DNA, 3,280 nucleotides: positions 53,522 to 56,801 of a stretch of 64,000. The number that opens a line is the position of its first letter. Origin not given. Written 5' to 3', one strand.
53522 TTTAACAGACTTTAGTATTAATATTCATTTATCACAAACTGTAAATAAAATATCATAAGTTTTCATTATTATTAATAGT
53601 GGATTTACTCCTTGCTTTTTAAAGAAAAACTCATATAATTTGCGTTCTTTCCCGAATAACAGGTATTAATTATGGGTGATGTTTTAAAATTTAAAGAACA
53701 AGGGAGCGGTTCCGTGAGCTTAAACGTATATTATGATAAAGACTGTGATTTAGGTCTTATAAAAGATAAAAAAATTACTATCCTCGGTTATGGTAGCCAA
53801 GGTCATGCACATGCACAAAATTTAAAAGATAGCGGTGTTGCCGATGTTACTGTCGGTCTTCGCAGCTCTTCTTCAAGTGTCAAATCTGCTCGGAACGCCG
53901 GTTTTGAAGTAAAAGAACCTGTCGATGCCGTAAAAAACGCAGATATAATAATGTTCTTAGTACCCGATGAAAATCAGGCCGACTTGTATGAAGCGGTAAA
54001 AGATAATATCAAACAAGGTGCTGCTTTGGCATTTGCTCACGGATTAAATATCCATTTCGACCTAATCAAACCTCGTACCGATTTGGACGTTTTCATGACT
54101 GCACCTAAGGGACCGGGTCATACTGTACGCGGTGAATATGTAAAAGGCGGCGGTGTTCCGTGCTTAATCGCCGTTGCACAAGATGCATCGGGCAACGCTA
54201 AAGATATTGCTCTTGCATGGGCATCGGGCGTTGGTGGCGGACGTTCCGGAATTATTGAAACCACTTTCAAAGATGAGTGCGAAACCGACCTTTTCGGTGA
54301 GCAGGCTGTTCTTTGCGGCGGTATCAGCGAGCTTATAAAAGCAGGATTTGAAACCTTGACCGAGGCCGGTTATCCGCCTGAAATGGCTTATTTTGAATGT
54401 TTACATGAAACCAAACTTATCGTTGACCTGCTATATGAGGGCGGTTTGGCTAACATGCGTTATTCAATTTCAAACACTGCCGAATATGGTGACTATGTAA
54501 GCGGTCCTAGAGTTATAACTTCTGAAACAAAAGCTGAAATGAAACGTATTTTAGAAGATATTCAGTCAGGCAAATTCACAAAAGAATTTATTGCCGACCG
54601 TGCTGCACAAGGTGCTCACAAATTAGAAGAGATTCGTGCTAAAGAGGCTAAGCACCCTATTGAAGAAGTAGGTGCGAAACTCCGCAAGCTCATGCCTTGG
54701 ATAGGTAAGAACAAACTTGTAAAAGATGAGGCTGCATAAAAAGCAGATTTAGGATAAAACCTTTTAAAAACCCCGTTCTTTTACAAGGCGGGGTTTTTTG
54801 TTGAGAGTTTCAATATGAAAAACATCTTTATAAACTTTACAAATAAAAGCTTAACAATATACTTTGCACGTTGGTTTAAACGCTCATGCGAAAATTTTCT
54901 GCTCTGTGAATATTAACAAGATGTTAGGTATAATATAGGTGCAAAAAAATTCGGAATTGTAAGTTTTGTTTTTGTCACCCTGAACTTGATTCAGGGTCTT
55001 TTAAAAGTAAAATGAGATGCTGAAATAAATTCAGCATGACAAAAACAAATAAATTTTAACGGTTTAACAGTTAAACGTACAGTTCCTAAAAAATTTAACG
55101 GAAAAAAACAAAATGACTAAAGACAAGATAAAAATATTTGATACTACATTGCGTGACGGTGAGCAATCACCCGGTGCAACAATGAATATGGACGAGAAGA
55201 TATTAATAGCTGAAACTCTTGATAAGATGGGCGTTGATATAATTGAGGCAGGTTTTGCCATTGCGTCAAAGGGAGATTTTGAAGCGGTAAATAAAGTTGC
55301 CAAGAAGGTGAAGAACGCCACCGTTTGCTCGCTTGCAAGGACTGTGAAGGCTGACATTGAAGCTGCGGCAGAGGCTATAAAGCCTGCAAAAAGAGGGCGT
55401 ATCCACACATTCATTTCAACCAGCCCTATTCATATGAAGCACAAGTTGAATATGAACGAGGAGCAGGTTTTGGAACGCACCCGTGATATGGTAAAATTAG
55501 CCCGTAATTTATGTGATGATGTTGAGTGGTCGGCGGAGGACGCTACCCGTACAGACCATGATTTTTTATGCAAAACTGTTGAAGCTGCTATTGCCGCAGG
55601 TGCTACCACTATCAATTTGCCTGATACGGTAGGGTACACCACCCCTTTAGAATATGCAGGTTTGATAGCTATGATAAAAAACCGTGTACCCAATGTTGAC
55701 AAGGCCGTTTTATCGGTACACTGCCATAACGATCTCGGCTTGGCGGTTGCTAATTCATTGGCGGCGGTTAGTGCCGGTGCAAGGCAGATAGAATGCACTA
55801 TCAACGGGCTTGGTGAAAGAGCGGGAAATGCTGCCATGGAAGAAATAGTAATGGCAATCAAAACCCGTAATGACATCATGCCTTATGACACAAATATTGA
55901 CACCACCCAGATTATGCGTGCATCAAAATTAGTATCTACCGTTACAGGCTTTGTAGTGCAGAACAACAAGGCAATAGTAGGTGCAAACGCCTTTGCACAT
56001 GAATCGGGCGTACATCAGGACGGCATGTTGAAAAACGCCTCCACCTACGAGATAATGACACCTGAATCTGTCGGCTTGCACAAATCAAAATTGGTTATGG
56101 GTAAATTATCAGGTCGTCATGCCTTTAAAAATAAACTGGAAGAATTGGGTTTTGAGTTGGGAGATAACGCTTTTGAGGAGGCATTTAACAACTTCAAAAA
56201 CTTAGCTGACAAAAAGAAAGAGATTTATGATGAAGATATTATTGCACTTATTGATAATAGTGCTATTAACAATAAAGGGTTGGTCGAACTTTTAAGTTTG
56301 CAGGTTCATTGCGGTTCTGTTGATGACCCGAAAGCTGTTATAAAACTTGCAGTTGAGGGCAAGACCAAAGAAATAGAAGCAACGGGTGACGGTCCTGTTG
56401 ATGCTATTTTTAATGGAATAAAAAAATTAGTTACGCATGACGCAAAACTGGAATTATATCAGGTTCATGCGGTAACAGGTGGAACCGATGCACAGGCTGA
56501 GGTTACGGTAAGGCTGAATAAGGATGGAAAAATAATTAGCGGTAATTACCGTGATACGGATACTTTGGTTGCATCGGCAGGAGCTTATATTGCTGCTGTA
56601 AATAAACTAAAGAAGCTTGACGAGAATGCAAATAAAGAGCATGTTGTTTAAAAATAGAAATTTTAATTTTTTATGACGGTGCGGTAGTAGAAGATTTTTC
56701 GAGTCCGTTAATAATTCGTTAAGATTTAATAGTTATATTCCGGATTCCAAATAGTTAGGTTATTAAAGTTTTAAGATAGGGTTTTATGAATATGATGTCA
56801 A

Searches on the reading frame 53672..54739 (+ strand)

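Call 9: search_protein_families(library=pfam, proteins=[window:53672-54739:+], max_evalue=0.00001)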
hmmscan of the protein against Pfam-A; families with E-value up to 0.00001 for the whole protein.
window:53672-54739:+ (355 aa): 3 families
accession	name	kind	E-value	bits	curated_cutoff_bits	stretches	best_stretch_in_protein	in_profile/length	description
PF07991.19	KARI_N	-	5.6e-72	241.1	20.6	1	30-193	2-165/165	Acetohydroxy acid isomeroreductase, NADPH-binding domain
PF01450.25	KARI_C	-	1.8e-65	220.1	29.1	1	199-343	1-144/144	Ketol-acid reductoisomerase, C-terminal domain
PF03807.23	F420_oxidored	-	1.1e-07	32.7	21.6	1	34-114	1-83/94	NADP oxidoreductase coenzyme F420-dependent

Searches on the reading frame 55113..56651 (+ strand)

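Call 9: search_protein_families(library=pfam, proteins=[window:55113-56651:+], max_evalue=0.00001)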
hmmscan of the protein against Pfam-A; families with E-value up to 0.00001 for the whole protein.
window:55113-56651:+ (512 aa): 3 families
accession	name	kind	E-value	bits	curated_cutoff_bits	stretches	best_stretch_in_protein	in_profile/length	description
PF00682.25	HMGL-like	-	6.5e-100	334.3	29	1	5-274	1-260/260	HMGL-like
PF08502.15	LeuA_dimer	-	2.7e-37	128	24.9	1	370-499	1-130/131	LeuA allosteric (dimerisation) domain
PF22617.1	HCS_D2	-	7.5e-33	113.2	27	1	288-369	1-82/82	Homocitrate synthase post-HMGL domain-like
